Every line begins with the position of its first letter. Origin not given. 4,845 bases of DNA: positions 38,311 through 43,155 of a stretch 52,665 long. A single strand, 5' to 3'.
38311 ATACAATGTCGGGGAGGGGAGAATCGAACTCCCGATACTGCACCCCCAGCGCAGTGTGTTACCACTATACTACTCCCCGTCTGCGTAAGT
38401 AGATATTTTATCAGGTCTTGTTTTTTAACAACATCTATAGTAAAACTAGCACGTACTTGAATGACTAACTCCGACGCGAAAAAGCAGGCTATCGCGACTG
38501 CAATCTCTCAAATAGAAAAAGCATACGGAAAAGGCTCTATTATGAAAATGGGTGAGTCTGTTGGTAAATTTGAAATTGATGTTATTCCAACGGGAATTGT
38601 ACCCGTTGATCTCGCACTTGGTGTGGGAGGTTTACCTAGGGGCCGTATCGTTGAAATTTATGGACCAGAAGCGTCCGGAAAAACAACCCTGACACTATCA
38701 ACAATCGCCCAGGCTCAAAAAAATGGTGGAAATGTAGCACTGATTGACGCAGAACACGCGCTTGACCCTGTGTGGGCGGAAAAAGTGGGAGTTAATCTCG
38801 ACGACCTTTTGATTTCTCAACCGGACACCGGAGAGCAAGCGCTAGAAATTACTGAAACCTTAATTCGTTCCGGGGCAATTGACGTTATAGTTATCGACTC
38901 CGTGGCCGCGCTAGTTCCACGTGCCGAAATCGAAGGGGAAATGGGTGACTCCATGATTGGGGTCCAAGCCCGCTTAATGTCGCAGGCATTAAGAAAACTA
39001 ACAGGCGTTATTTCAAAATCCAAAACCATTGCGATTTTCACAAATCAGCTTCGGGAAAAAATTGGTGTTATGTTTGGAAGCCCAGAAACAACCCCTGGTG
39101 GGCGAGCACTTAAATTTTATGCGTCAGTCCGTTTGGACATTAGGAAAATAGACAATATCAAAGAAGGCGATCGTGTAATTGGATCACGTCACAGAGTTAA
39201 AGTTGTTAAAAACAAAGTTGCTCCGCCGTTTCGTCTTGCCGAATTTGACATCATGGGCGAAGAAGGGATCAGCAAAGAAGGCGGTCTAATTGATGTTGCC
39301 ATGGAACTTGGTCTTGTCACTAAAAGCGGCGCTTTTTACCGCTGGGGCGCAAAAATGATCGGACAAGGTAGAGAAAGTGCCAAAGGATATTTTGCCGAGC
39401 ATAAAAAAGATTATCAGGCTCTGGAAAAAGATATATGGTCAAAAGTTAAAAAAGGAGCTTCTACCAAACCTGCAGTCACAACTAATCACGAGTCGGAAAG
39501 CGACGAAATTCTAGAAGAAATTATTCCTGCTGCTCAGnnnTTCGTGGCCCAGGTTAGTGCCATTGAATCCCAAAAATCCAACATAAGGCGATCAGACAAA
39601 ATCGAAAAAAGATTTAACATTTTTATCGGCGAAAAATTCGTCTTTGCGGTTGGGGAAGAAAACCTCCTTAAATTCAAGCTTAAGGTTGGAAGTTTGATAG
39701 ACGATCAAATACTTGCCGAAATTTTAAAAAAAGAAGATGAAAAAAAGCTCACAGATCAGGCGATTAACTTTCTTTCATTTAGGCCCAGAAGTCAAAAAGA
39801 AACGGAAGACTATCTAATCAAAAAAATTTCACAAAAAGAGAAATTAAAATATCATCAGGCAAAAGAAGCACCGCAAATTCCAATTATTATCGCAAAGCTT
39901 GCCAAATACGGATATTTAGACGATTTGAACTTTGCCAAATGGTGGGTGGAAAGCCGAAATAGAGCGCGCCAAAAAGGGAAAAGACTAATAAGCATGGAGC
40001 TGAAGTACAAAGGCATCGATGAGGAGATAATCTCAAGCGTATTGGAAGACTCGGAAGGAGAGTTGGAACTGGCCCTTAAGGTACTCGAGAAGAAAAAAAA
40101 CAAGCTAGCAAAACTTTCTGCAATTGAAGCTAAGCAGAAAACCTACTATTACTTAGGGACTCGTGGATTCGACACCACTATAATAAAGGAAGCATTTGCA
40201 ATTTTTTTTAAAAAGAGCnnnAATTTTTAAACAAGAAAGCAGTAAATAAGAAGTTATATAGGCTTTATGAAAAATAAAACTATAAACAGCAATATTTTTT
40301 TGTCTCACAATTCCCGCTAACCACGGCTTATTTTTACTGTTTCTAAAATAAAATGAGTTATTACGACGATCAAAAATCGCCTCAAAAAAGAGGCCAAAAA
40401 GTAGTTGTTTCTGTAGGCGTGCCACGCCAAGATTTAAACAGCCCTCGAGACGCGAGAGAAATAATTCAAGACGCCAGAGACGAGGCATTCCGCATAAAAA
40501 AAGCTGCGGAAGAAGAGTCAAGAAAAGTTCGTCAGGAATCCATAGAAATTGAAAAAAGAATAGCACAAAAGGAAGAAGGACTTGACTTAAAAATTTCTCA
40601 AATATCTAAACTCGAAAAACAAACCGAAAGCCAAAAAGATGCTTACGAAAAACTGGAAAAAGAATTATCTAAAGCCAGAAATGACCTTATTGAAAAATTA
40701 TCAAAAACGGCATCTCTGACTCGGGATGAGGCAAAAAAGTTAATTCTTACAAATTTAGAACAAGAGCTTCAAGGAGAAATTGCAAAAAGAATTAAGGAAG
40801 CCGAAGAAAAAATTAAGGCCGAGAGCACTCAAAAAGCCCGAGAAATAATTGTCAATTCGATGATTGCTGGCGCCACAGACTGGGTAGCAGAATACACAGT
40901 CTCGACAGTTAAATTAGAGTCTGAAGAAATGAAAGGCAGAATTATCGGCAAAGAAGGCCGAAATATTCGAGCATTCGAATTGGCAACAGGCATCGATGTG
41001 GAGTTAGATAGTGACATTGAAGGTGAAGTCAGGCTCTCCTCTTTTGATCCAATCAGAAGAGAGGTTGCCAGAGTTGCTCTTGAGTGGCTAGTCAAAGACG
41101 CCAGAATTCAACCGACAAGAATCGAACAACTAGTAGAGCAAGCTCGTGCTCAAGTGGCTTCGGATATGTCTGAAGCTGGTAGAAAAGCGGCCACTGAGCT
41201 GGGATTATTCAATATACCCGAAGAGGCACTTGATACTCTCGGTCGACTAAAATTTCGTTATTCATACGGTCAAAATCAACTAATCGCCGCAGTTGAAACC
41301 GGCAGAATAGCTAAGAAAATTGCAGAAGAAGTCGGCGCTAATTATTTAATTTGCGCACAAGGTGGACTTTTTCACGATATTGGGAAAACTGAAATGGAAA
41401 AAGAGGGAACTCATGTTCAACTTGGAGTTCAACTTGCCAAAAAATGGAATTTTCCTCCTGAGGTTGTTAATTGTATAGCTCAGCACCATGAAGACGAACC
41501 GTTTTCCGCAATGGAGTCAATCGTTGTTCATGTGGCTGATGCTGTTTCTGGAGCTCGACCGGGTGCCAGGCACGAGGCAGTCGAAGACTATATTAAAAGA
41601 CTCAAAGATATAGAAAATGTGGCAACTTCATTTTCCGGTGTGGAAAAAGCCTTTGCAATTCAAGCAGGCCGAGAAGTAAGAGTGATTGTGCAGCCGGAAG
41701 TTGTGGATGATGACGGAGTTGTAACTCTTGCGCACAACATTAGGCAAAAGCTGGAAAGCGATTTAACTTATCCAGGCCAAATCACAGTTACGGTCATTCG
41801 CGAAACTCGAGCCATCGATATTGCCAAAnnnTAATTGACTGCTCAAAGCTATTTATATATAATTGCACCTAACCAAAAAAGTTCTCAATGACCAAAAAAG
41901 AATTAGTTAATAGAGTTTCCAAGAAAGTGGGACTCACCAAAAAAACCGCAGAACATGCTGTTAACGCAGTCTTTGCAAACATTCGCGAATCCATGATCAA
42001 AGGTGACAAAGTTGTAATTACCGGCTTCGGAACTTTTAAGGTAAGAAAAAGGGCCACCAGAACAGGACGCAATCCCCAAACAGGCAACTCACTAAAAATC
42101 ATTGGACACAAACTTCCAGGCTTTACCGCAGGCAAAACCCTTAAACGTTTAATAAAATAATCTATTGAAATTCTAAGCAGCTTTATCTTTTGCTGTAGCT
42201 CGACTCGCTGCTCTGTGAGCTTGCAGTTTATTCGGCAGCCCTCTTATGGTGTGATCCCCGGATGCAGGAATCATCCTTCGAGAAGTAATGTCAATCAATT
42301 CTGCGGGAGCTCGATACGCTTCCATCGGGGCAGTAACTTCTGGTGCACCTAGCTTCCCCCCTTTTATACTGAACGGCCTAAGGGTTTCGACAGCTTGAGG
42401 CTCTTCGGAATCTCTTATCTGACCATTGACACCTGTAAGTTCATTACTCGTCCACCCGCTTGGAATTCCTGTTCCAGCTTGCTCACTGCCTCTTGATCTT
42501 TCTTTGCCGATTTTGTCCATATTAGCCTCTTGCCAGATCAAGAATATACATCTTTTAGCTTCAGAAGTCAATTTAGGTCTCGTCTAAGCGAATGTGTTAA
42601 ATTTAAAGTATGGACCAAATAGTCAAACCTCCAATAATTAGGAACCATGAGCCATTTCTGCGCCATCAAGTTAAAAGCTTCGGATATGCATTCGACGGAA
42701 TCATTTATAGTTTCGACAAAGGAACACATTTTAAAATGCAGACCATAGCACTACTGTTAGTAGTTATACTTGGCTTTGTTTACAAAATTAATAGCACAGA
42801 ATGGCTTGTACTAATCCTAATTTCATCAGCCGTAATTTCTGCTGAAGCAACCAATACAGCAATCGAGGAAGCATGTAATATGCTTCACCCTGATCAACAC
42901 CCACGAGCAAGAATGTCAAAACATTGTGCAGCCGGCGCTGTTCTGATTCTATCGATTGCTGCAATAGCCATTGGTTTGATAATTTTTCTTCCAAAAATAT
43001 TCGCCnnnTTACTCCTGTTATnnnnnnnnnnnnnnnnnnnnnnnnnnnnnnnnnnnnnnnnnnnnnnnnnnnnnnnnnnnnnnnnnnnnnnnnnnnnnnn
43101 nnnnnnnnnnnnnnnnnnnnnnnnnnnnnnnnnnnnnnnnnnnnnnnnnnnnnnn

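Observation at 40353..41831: RNase Y lacking its membrane anchor and with the first HD-domain metal ligand changed His to Ala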

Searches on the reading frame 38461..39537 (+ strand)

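Call 33: search_protein_families(library=pfam, proteins=[window:38461-39537:+], max_evalue=0.001)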
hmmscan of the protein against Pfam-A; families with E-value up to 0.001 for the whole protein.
window:38461-39537:+ (359 aa): 5 families
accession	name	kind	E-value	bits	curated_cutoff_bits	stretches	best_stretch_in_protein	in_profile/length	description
PF00154.27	RecA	-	4.4e-133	443.1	27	1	9-271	1-262/262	recA bacterial DNA recombination protein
PF21096.2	RecA_C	-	3.6e-14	53.1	27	1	274-329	1-56/57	RecA C-terminal domain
PF06745.19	ATPase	-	7e-08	32.6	26.6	1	42-199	1-166/231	KaiC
PF08423.17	Rad51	-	1.3e-07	31.6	22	1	41-230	7-212/244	Rad51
PF13481.12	AAA_25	-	0.00019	21.5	27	1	56-152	28-156/195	AAA domain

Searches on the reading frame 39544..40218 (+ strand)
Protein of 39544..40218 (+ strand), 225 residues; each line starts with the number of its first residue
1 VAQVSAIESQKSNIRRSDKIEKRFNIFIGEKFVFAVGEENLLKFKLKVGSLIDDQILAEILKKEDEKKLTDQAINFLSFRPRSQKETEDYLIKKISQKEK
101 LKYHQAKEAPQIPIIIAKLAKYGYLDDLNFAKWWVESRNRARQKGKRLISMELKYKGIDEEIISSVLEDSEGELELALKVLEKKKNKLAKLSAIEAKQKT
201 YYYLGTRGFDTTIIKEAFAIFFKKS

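Call 33: search_protein_families(library=pfam, proteins=[window:39544-40218:+], max_evalue=0.001)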
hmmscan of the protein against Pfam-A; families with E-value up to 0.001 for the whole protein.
window:39544-40218:+ (225 aa): 3 families
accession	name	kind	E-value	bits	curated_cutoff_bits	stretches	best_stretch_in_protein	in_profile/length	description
PF02631.22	RecX_HTH2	-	1.4e-12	48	26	1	126-167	1-42/42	RecX, second three-helix domain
PF21981.2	RecX_HTH3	-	3e-10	40.5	26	1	172-217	2-47/48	RecX, third three-helix domain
PF21982.2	RecX_HTH1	-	5.4e-09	36.3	26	1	72-94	4-26/40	RecX, first three-helix domain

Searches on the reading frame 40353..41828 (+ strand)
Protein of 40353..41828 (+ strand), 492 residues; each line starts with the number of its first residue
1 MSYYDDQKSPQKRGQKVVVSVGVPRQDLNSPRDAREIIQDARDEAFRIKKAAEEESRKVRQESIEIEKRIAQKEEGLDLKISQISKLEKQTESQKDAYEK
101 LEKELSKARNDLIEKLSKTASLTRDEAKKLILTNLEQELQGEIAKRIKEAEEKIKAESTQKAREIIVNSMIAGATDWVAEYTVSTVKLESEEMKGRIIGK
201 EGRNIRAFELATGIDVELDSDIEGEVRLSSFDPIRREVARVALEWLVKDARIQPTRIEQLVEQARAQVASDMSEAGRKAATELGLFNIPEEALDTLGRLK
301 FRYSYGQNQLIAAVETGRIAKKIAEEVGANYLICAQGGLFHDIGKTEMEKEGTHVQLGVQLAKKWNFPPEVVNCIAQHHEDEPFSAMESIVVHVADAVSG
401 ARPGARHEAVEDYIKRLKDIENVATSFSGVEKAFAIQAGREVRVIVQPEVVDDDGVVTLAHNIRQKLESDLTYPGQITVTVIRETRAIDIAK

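Call 3: search_protein_families(library=pfam, proteins=[window:40353-41828:+], max_evalue=0.01)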
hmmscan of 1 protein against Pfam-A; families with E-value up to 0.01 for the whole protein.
window:40353-41828:+ (492 aa): 5 families
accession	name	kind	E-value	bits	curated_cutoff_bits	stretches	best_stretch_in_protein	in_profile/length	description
PF12072.13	RNase_Y_N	-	3.5e-21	76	32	1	34-171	51-195/201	RNase Y N-terminal region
PF01966.28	HD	-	2.6e-12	47.5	22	1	314-399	6-114/116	HD domain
PF08668.18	HDOD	-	6.7e-09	35.9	22.9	1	353-380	168-195/196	HDOD domain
PF00013.35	KH_1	-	2.5e-05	24.4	21.5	1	191-240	8-61/66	KH domain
PF10925.13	DUF2680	-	0.0068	16.9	25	0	91-140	2-50/57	Protein of unknown function (DUF2680)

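Call 4: search_protein_families(library=ncbifam, proteins=[window:40353-41828:+], max_evalue=0.01)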
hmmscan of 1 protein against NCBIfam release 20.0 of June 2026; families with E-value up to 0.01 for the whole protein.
window:40353-41828:+ (492 aa): 8 families
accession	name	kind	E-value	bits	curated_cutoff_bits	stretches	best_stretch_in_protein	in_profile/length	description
TIGR03319.1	RNase_Y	equivalog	7.9e-155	516.2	454.35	1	32-492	47-514/514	ribonuclease Y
NF000997.0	PRK00106.1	equivalog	3.8e-133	444.8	937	1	32-492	68-535/535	ribonuclease Y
NF009344.0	PRK12705.1-1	equivalog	2e-127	426.2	831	1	35-492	116-572/572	hypothetical protein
NF009345.0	PRK12705.1-2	equivalog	2.8e-127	425.3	904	1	34-491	51-508/509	hypothetical protein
NF009347.0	PRK12705.1-4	equivalog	1e-77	261.8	579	1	65-486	49-464/473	hypothetical protein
NF009346.0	PRK12705.1-3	equivalog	4.9e-20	71.7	545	1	225-465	216-462/493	hypothetical protein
TIGR00277.1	HDIG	domain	9.7e-17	60.6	27.6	1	306-381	2-84/84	HDIG domain-containing metalloprotein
NF009343.0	PRK12703.1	equivalog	2.7e-06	26.5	434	1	299-379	176-257/339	tRNA (cytidine(56)-2'-O)-methyltransferase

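Call 5: search_solved_structures(query=window:40353-41828:+, show_alignments=2)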
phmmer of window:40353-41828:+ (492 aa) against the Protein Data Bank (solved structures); distinct sequences matched with E-value up to 0.001: 0.

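Call 13: find_homologous_proteins(query=window:40353-41828:+, max_evalue=1e-20)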
Query window:40353-41828:+ (492 aa): 8000 proteins with E <= 1e-20 among 8000 candidates; the best 120 are listed.
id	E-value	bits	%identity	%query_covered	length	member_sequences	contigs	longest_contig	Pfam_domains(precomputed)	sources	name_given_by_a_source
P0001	0.0e+0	1038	100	100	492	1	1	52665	PF08668.19,PF12072.14,PF01966.29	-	-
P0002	1.0e-268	910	86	100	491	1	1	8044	PF08668.19,PF00013.36,PF12072.14,PF01966.29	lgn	-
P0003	2.7e-256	869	83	100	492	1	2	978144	PF08668.19,PF00013.36,PF12072.14,PF01966.29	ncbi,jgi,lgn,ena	-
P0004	2.5e-254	863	82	100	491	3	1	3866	PF08668.19,PF00013.36,PF12072.14,PF01966.29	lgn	-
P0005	4.2e-254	862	82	100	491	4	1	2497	PF08668.19,PF00013.36,PF12072.14,PF01966.29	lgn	-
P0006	3.4e-253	859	82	100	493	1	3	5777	PF08668.19,PF00013.36,PF12072.14,PF01966.29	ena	-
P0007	4.7e-253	858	81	100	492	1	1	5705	PF08668.19,PF00013.36,PF12072.14,PF01966.29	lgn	-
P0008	4.0e-252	855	82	100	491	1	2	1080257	PF08668.19,PF00013.36,PF12072.14,PF01966.29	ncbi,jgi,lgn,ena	-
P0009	4.5e-252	855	81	100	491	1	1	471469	PF08668.19,PF00013.36,PF12072.14,PF01966.29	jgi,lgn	jgi:ribonuclease Y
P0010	1.8e-251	853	80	100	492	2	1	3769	PF08668.19,PF00013.36,PF12072.14,PF01966.29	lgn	-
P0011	2.4e-251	853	82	100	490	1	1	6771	PF08668.19,PF00013.36,PF12072.14,PF01966.29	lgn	-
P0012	6.1e-250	848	80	100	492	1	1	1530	PF08668.19,PF00013.36,PF12072.14,PF01966.29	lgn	-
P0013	1.6e-248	843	81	100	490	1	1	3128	PF08668.19,PF00013.36,PF12072.14,PF01966.29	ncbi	ncbi:MAG: ribonuclease Y [Microgenomates group bacterium]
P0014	3.2e-248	842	81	100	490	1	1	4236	PF08668.19,PF00013.36,PF12072.14,PF01966.29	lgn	-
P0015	1.3e-247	840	80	100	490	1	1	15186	PF08668.19,PF00013.36,PF12072.14,PF01966.29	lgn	-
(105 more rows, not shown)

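Call 22: search_protein_representatives(protein=window:40353-41828:+)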
Query: 492 residues. Proteins with E-value up to 0.001 (for the whole library): 6954; up to 1e-10: 4558; up to 1e-30: 1653. The best 150 are listed.
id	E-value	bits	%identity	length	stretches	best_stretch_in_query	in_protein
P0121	9.0e-145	499.9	53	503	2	243-492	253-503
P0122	1.2e-139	482.9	50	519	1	7-492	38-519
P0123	1.5e-133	462.9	52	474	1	66-489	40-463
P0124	2.1e-126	439.4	47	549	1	30-492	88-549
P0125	2.3e-126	439.2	47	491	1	28-488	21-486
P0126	6.5e-113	394.9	55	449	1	160-492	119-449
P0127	1.2e-108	380.8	44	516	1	28-492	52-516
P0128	3.4e-108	379.4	46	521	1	89-488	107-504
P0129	7.4e-108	378.2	45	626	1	58-492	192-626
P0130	9.1e-106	371.3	44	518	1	35-491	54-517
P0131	1.4e-105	370.7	50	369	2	255-492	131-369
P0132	2.8e-105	369.7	43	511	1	33-492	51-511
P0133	1.1e-102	361.2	43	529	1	33-492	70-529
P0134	1.3e-102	361.0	43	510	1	36-492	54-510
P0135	6.0e-102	358.7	39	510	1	14-491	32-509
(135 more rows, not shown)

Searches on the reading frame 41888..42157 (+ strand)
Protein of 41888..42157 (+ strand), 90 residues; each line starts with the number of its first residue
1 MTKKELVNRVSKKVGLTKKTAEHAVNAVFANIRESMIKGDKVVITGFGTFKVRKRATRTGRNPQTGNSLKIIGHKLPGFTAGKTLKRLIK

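Call 33: search_protein_families(library=pfam, proteins=[window:41888-42157:+], max_evalue=0.001)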
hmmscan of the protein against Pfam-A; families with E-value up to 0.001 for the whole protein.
window:41888-42157:+ (90 aa): 3 families
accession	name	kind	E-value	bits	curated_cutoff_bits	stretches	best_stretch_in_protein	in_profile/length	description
PF00216.26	Bac_DNA_binding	-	2.3e-30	105.1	22.4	1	1-89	1-89/90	Bacterial DNA-binding protein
PF18291.6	HU-HIG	-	5e-05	23.8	26.2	1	2-87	33-116/125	HU domain fused to wHTH, Ig, or Glycine-rich motif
PF18289.6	HU-CCDC81_euk_2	-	0.00014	22.2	26.1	1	9-56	9-58/75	CCDC81 eukaryotic HU domain 2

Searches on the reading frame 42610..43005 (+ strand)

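Call 33: search_protein_families(library=pfam, proteins=[window:42610-43005:+], max_evalue=0.001)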
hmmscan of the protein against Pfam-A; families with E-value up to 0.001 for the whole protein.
window:42610-43005:+ (132 aa): 1 family
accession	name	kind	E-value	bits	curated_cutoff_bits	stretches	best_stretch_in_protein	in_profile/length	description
PF01219.24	DAGK_prokar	-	5.4e-30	103.7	22.3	1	25-126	1-102/102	Prokaryotic diacylglycerol kinase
